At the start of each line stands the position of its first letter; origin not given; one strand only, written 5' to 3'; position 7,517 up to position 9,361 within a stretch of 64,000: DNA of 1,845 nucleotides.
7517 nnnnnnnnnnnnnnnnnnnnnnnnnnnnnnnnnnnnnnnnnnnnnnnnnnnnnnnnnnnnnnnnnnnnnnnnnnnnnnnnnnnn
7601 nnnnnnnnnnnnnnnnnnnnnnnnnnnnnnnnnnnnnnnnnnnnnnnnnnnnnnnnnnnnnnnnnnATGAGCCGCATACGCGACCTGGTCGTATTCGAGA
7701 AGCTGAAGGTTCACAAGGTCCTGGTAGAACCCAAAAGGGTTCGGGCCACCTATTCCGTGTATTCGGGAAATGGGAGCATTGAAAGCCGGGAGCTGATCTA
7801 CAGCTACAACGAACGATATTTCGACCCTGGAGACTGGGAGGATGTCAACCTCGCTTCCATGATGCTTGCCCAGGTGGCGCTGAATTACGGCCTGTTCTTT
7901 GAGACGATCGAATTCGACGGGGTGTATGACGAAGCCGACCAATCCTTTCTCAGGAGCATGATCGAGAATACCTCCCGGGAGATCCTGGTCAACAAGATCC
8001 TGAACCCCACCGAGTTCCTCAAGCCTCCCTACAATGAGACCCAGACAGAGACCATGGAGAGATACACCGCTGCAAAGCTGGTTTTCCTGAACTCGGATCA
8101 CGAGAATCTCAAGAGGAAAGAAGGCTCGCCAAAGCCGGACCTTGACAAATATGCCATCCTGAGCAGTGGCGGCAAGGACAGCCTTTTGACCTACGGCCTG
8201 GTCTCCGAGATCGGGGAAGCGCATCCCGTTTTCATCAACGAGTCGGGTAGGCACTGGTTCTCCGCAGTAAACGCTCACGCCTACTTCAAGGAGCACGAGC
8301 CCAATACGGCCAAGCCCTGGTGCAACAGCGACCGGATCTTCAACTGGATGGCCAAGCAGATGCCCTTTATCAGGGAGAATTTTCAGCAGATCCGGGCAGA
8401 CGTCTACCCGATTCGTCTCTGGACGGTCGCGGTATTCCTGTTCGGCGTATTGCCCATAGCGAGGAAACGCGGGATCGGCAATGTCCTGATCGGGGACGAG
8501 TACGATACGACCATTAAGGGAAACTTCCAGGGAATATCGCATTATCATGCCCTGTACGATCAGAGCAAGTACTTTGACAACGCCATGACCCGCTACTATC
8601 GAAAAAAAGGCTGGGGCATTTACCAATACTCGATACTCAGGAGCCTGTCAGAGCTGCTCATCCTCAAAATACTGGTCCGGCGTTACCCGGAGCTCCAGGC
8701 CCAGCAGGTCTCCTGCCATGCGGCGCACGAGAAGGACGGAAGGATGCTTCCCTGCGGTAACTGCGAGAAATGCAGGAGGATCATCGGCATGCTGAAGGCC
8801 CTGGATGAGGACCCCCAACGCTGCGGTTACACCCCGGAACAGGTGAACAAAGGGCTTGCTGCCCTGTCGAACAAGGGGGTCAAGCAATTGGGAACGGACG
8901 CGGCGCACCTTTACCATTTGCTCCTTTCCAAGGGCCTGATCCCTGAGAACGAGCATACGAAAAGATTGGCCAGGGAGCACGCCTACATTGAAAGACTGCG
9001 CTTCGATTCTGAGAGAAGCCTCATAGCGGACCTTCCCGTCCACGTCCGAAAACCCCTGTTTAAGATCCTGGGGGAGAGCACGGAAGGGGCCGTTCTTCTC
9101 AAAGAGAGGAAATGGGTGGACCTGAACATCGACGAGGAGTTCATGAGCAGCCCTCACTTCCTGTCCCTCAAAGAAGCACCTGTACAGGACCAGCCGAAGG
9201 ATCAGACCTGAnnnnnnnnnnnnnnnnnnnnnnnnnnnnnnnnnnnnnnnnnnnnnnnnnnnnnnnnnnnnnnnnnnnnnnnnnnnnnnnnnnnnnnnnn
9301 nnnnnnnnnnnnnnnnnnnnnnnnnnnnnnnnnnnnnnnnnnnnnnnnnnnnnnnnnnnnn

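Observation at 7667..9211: Orphan MurL-like adenylating protein outside a mur cluster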

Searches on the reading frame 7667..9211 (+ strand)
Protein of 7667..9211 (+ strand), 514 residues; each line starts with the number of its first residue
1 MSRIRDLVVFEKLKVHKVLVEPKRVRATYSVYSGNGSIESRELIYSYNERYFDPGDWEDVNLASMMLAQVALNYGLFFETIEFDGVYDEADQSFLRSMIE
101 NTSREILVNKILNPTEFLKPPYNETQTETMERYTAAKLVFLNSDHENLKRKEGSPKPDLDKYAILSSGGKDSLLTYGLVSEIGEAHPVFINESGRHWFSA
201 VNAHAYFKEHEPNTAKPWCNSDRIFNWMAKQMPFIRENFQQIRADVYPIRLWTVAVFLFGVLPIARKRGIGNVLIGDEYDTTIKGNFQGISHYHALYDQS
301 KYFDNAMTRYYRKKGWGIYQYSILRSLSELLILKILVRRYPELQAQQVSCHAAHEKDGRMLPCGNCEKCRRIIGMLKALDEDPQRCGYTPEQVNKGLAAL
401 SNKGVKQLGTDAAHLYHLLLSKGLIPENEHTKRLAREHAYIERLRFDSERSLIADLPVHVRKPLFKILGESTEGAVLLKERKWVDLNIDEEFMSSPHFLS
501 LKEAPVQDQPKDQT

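Call 4: search_protein_families(library=pfam, proteins=[window:7667-9211:+], max_evalue=0.01)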
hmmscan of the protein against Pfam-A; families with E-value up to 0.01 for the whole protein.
window:7667-9211:+ (514 aa): 0 families

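Call 5: search_protein_families(library=ncbifam, proteins=[window:7667-9211:+], max_evalue=0.01)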
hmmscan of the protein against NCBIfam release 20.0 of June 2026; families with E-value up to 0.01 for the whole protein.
window:7667-9211:+ (514 aa): 0 families

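Call 6: search_solved_structures(query=window:7667-9211:+, max_evalue=10, show_alignments=3)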
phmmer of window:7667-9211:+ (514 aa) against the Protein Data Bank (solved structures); distinct sequences matched with E-value up to 10: 1.
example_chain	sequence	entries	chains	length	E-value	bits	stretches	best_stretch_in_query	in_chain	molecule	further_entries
2v1u_A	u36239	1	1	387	0.78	11.4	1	410-468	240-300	CELL DIVISION CONTROL PROTEIN 6 HOMOLOG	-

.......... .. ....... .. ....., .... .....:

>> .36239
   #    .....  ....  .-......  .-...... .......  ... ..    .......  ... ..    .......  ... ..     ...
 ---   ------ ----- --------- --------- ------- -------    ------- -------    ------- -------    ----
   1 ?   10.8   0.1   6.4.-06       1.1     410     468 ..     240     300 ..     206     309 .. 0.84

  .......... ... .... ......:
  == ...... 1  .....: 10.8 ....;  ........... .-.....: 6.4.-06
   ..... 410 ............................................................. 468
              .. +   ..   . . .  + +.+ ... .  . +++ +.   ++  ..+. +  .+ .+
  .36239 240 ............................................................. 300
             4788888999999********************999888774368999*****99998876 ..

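Call 7: find_homologous_proteins(query=window:7667-9211:+, max_evalue=0.001)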
Query window:7667-9211:+ (514 aa): 3003 proteins with E <= 0.001 among 8000 candidates; the best 120 are listed.
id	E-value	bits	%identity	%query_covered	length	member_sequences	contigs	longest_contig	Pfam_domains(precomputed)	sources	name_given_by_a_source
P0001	0.0e+0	1180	99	100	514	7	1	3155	-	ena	-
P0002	1.1e-287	973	81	98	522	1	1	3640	-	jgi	jgi:hypothetical protein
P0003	7.0e-256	868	73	97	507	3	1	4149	-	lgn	-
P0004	5.7e-251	851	72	97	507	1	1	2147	-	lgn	-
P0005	2.2e-250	850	71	97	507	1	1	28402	-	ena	-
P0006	2.6e-246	836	70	97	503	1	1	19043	-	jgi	-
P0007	3.0e-245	833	70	97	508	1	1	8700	-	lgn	-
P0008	6.2e-244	828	69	97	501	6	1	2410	-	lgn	-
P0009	2.7e-243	826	70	97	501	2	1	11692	-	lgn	-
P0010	1.5e-242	824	69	97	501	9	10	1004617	-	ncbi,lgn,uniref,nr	ncbi:hypothetical protein HZY62_02190 [Maribacter polysiphoniae]|uniref:7-cyano-7-deazaguanine synth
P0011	2.3e-242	823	70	97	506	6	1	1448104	-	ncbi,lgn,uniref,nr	ncbi:hypothetical protein [Zeaxanthinibacter enoshimensis]|uniref:7-cyano-7-deazaguanine synthase in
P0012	6.4e-242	822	70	97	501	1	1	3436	-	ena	-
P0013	9.8e-242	821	71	96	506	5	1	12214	-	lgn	-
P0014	2.0e-241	820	69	97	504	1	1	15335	-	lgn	-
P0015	3.4e-241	819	69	97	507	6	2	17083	-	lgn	-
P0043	1.8e-233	794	68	97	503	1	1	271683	-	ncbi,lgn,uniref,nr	ncbi:hypothetical protein [Flavilitoribacter nigricans]|uniref:Uncharacterized protein n=1 Tax=Flavi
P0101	2.4e-223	760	66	96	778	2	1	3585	PF02633.20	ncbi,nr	ncbi:MAG: creatininase family protein [Saprospiraceae bacterium]|nr:creatininase family protein [Sap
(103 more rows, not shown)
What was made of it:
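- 7667..9211 (+): MurL-like PP-loop ATP-pyrophosphatase (514 aa) of an unnamed family. Layout: N-terminal alpha/beta domain (about aa 1-150), PP-loop nucleotide-binding domain, four-Cys knuckle, and a C-terminal helical/beta domain (aa 380-500). More than 3000 homologues (call 7).
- UniRef labels some homologues as 7-cyano-7-deazaguanine synthase (call 7).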

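Call 16: find_encoding_contigs(protein=P0010, flank=8000, max_places=3)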
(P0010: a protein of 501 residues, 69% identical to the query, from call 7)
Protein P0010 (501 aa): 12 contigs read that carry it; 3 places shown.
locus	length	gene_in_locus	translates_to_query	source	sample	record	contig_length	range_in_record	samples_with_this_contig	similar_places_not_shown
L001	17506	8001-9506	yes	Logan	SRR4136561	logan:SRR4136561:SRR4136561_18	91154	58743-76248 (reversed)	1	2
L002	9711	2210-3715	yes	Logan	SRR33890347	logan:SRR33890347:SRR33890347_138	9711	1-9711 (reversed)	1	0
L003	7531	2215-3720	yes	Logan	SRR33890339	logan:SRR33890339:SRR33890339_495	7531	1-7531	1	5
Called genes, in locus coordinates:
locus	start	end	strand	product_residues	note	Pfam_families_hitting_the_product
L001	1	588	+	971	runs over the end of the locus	PF01326:PPDK_N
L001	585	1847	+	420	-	PF13354:Beta-lactamase2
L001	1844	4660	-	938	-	PF13646:HEAT_2 (faint), PF02985:HEAT (faint)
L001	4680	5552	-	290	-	PF13354:Beta-lactamase2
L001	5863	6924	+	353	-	PF00291:PALP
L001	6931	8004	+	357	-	PF17396:DUF1611_N, PF07755:DUF1611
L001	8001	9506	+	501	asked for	-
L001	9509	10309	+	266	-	PF02633:Creatininase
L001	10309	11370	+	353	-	PF02746:MR_MLE_N, PF13378:MR_MLE_C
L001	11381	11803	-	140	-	-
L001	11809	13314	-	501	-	PF00753:Lactamase_B (faint)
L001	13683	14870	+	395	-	PF07075:NamZ_N, PF20732:NamZ_C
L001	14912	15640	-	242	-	PF00005:ABC_tran, PF13304:AAA_21 (faint)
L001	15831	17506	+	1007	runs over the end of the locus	PF00515:TPR_1 (faint), PF07719:TPR_2 (faint), PF13174:TPR_6 (faint), PF13371:TPR_9 (faint), PF13424:TPR_12 (faint), PF14559:TPR_19 (faint), PF21545:T7SS_EccA1_N (faint), PF12895:ANAPC3, +7 more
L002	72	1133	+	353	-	PF00291:PALP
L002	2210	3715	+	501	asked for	-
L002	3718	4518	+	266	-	PF02633:Creatininase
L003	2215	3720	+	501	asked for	-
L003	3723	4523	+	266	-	PF02633:Creatininase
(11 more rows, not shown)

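Call 17: find_encoding_contigs(protein=P0043, flank=8000, max_places=2)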
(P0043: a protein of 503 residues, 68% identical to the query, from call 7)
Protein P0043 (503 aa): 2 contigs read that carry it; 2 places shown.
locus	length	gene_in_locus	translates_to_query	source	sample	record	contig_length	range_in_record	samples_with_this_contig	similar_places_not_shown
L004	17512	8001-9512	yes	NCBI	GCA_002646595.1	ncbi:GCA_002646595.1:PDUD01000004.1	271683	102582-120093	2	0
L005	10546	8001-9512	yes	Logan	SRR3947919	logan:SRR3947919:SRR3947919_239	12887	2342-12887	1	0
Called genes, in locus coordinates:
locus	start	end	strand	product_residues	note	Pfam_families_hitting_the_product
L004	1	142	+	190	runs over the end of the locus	-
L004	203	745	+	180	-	PF00719:Pyrophosphatase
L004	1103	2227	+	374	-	PF02771:Acyl-CoA_dh_N, PF02770:Acyl-CoA_dh_M (weak), PF00441:Acyl-CoA_dh_1 (weak), PF08028:Acyl-CoA_dh_2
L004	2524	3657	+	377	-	PF00165:HTH_AraC (faint), PF12833:HTH_18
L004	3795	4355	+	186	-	-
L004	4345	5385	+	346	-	PF00561:Abhydrolase_1, PF12146:Hydrolase_4, PF12697:Abhydrolase_6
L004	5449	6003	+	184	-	-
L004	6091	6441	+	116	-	PF04993:TfoX_N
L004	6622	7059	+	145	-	-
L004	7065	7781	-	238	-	-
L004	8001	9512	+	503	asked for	-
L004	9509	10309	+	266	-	PF02633:Creatininase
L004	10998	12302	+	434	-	PF02746:MR_MLE_N, PF13378:MR_MLE_C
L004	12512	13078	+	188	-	PF01243:PNPOx_N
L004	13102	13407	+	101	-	-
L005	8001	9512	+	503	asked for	-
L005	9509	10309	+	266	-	PF02633:Creatininase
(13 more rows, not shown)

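Call 18: predict_structure(alignment_id=A1)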
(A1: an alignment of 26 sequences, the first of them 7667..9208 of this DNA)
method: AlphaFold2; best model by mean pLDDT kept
length: 514 residues; sequences in the alignment: 26
mean_pLDDT: 85.2   pTM: 0.86
mean pLDDT of the five models: 85.2, 84.9, 84.7, 84.2, 83.4
residues with pLDDT >= 90: 279; 70-90: 166; 50-70: 47; < 50: 22
segments of 3 or more residues with pLDDT < 50: 193-195, 502-514
pLDDT, mean of each block of 10 residues (from residue 1): 90 97 96 94 92 94 91 92 95 92 86 82 90 95 88 82 88 94 91 57 88 88 83 79 52 56 91 73 78 65 85 91 89 94 86 77 87 93 92 95 76 92 95 91 88 91 95 93 93 90 36 27
secondary structure, 60 per line:
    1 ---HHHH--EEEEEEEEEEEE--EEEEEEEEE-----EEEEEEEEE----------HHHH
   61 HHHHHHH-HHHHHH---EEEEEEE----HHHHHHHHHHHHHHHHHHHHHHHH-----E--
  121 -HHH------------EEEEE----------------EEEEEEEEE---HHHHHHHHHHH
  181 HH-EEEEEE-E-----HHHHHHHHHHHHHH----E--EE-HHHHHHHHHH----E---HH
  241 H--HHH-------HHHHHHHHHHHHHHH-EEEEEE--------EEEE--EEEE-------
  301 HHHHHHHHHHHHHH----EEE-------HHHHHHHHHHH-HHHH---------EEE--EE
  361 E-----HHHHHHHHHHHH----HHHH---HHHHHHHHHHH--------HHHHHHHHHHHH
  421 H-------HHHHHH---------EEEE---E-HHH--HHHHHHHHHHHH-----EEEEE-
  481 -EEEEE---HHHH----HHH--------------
elements in order: H4-7 E10-21 E24-32 E38-46 H57-67 H69-74 E78-84 H89-112 E137-141 E158-166 H170-182 E184-189 H197-210 H221-230 H254-268 E270-275 E284-287 E290-293 H301-314 E319-321 H329-339 H341-344 E354-356 E359-361 H367-378 H383-386 H390-400 H409-421 H429-434 E444-447 H458-469 E475-479 E482-486 H490-493
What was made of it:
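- The AF2 model has pLDDT 85 (call 18).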

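Call 19: search_protein_families(library=pfam, proteins=[window:7667-9211:+], max_evalue=10)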
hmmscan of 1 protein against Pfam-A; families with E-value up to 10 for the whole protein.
window:7667-9211:+ (514 aa): 2 families
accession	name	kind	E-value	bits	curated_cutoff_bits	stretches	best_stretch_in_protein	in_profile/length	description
PF22271.1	DUF6955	-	0.17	12.5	27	1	442-471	51-79/91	Family of unknown function (DUF6955)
PF21366.3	TRAFD1-XIAF1_ZnF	-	0.34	11.2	27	1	365-387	22-43/43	TRAFD1/XAF1, zinc finger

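Call 21: search_protein_representatives(protein=window:7667-9211:+)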
Query: 514 residues. Proteins with E-value up to 0.001 (for the whole library): 378; up to 1e-10: 205; up to 1e-30: 91. The best 150 are listed.
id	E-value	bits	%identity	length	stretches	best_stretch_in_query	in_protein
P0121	1.4e-155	535.1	51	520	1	4-486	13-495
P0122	9.9e-153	525.7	52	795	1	7-487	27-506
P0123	5.5e-147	506.8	49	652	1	6-497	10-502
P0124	2.8e-142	491.2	51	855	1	4-488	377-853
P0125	1.5e-141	488.8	48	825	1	7-485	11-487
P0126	6.4e-127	440.5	50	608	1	5-427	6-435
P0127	1.3e-123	429.7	52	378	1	112-487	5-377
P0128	1.5e-120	419.5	65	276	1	228-499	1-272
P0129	6.3e-107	374.6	45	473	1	1-425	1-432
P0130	5.5e-106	371.5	40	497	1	9-491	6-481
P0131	8.7e-105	367.5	44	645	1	6-468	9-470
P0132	7.4e-102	357.9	38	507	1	5-477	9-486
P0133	3.3e-95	335.9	46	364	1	158-490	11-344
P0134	2.1e-92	326.7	35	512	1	3-488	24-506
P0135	2.4e-92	326.5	38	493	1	6-491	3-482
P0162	1.8e-63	231.3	30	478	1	2-484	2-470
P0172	8.6e-56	205.9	26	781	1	9-487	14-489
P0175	8.9e-52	192.7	29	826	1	10-506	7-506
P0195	2.8e-38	148.1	30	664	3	19-351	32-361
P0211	3.5e-31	124.7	24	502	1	6-488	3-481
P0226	3.5e-25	104.9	31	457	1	160-465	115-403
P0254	3.7e-19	85.1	35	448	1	160-391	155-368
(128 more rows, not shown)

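Call 23: fold_search(model_id=the predicted structure, library=pdb)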
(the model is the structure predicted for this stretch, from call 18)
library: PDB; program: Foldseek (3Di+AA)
matches with E <= 10: 1211; with E <= 0.001: 3
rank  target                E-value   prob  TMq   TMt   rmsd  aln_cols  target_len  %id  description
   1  9y01_B                1.0e-04  1.00  0.39  0.46  11.4       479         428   13  QatB-QatC complex in qatABCD anti-phage defense (released 2025-10-01)
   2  9y02_B                1.2e-04  1.00  0.36  0.42  11.7       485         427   13  QatB-QatC complex in qatABCD anti-phage defense with ATP (released 2025-10-01)
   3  2pg3                  6.7e-04  1.00  0.30  0.63   7.1       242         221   14  Crystal structure of a Queuosine biosynthesis protein queC (ECA1155) from Erwinia carotovora subsp. atroseptica SCRI1043 (released 2007-04-24)
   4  3bl5_A                1.9e-03  1.00  0.30  0.70   5.5       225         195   13  Crystal structure of QueC from Bacillus subtilis: an enzyme involved in preQ1 biosynthesis (released 2008-06-03)
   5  3bl5_E                4.6e-03  1.00  0.31  0.71   5.4       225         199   15  Crystal structure of QueC from Bacillus subtilis: an enzyme involved in preQ1 biosynthesis (released 2008-06-03)
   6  5ztb_A                4.8e-03  0.63  0.15  0.23  19.6       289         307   14  Structure of Sulfurtransferase (released 2019-06-12)
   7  9nto_B                5.7e-03  1.00  0.26  0.65   6.6       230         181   15  Structure of Cap9-CdnD complex containing NDG modification (released 2025-05-07)
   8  5ztb_B                6.8e-03  0.51  0.15  0.22  19.4       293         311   16  Structure of Sulfurtransferase (released 2019-06-12)
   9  5b4f                  7.6e-03  0.63  0.15  0.25  19.5       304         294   13  Sulfur Transferase TtuA in complex with iron sulfur cluster (released 2017-05-10)
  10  1q15_D                8.5e-03  0.28  0.20  0.21  22.8       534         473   11  Carbapenam Synthetase (released 2003-11-04)
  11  3k32_C                1.9e-02  0.97  0.24  0.54  11.0       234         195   16  The crystal structure of predicted subunit of tRNA methyltransferase from Methanocaldococcus jannaschii DSM (released 2010-01-12)
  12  3a4i_A                2.3e-02  0.80  0.15  0.25  12.4       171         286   16  Crystal structure of GMP synthetase PH1347 from Pyrococcus horikoshii OT3 (released 2009-07-21)
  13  6ihi_D                2.3e-02  0.72  0.18  0.34  11.5       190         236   15  Crystal structure of RasADH 3B3/I91V from Ralstonia.sp in complex with NADPH and A6O (released 2019-10-02)
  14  1vbk_A                2.8e-02  0.41  0.18  0.27  23.7       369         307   11  Crystal structure of PH1313 from Pyrococcus horikoshii Ot3 (released 2005-04-19)
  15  5udq_E                3.7e-02  0.96  0.18  0.33  11.9       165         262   14  LarE, a sulfur transferase involved in synthesis of the cofactor for lactate racemase, apo form (released 2017-08-23)
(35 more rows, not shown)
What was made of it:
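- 7667..9211 (+): Foldseek top hits are QatC, QueC and Cap9 (call 23).
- On PP-loop ATP pyrophosphatase superfamily (QueC-like branch): Foldseek hits to QueC, QatC, Cap9, TtuA, LarE and GMP synthetase (call 23).
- Closest known: QueC. Same: These are the best structural matches: 9y01_B and 9y02_B (QatC), 2pg3 and 3bl5 (QueC), 9nto_B (Cap9), all with probability 1.00 (call 23).
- Its top PDB neighbours are QatC, QueC and Cap9 (call 23).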

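Call 24: search_protein_families(library=pfam, proteins=[P0122, P0123, P0124, P0125, P0172, P0175, P0195, P0226, P0254, P0211], max_evalue=0.01)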
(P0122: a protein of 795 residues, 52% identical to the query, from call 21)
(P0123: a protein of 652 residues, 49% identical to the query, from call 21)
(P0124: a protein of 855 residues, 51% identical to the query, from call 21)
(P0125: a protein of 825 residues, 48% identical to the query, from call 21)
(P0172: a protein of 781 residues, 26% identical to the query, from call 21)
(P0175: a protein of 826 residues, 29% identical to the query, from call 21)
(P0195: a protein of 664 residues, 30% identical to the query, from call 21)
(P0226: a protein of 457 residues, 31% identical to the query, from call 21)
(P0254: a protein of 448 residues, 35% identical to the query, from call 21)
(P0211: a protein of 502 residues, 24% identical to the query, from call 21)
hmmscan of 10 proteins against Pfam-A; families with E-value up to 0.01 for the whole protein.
P0122 (795 aa): 1 family
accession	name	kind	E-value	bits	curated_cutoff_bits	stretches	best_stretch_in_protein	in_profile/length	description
PF02633.19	Creatininase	-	3.9e-72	243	31.3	1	542-779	1-238/238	Creatinine amidohydrolase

P0123 (652 aa): 1 family
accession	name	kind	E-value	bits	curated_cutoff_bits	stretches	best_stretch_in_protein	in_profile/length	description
PF02633.19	Creatininase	-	8.8e-17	61.7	31.3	1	532-583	2-53/238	Creatinine amidohydrolase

P0124 (855 aa): 2 families
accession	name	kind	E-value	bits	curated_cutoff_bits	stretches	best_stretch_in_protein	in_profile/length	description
PF07755.17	DUF1611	-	4.5e-61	206.2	25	1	152-349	2-201/201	Domain of unknown function (DUF1611_C) P-loop domain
PF17396.8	DUF1611_N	-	5.2e-23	81.6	22.6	1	44-143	2-94/95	Domain of unknown function (DUF1611_N) Rossmann-like domain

P0125 (825 aa): 6 families
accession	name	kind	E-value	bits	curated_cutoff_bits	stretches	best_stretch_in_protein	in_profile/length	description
PF13649.12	Methyltransf_25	-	3.4e-11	44.1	27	1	570-655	1-94/97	Methyltransferase domain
PF08242.18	Methyltransf_12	-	7.7e-11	43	30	1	571-657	1-95/98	Methyltransferase domain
PF13489.12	Methyltransf_23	-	1.4e-09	38.4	27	1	554-702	9-159/164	Methyltransferase domain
PF08241.18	Methyltransf_11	-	2.7e-09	38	21.2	1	571-657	1-90/95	Methyltransferase domain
PF13847.12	Methyltransf_31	-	2.1e-07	31.2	27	1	569-658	6-105/145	Methyltransferase domain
PF07021.18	MetW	-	0.00014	22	21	1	566-602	13-50/193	Methionine biosynthesis protein MetW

P0172 (781 aa): 1 family
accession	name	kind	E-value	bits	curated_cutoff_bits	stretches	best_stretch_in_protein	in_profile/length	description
PF02633.19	Creatininase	-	2.3e-44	152.1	31.3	1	530-766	2-238/238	Creatinine amidohydrolase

P0175 (826 aa): 1 family
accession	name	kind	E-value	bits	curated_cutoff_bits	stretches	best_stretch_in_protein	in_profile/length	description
PF02633.19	Creatininase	-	1.7e-59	201.6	31.3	1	523-758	2-237/238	Creatinine amidohydrolase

P0195 (664 aa): 0 families

P0226 (457 aa): 0 families

P0254 (448 aa): 0 families

P0211 (502 aa): 0 families
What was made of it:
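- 6591..7670 (+): Second operon gene: a DUF1611 protein, DgcN-like (359 aa; the probable start is the ATG at 6594). Occurs fused to the MurL-like protein in P0124 (call 24).
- Fusions exist to creatininase (five proteins) and to DUF1611 (calls 7, 24).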

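Call 25: search_solved_structures(query=A1, max_evalue=10, show_alignments=2)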
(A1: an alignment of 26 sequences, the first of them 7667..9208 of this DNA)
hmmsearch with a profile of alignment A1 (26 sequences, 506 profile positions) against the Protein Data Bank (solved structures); distinct sequences matched with E-value up to 10: 1.
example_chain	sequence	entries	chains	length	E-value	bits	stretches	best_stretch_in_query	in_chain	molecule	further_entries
2kdp_A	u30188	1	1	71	0.021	16.4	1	374-433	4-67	Histone deacetylase complex subunit SAP30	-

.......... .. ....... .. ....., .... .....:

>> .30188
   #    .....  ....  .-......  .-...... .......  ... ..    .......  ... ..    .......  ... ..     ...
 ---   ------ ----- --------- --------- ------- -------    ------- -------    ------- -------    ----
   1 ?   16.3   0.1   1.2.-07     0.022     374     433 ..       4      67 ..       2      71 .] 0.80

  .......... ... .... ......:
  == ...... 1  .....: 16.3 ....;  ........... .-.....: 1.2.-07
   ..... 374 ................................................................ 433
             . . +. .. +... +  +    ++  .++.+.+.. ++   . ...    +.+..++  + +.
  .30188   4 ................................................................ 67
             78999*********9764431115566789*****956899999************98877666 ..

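Call 29: find_homologous_proteins(query=A2, max_evalue=0.001)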
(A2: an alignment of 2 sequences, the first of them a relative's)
Query A2 (2 sequences) (457 aa, profile of the alignment): 9 proteins with E <= 0.001 among 8000 candidates.
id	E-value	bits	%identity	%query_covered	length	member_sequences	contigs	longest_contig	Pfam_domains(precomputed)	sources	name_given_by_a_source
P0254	1.4e-250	851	23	63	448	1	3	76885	-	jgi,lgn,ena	-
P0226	9.0e-243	825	100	100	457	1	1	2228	-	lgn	-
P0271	9.9e-106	373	50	98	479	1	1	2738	-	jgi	jgi:hypothetical protein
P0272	2.0e-105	372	52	98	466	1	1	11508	-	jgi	jgi:hypothetical protein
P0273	3.8e-66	242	55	57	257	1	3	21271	-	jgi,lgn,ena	-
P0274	2.8e-10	58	25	46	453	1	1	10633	-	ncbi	ncbi:MAG: hypothetical protein ACFFD8_03915 [Candidatus Thorarchaeota archaeon]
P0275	8.7e-10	56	25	54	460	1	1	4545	-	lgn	-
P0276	2.2e-5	42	26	43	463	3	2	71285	PF26298.1,PF26299.1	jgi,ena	-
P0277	1.0e-3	36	39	12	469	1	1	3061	PF26298.1,PF26299.1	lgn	-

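Call 30: search_protein_families(library=pfam, proteins=[P0276, P0277, P0274, P0275], max_evalue=0.01)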
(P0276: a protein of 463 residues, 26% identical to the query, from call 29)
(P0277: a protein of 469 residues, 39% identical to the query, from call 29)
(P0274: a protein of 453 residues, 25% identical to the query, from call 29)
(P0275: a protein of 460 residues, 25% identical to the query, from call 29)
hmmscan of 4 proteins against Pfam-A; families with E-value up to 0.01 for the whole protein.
P0276 (463 aa): 0 families

P0277 (469 aa): 0 families

P0274 (453 aa): 0 families

P0275 (460 aa): 0 families
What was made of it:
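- Tried and rejected: The local Pfam copy lacks the MurL models (call 30).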
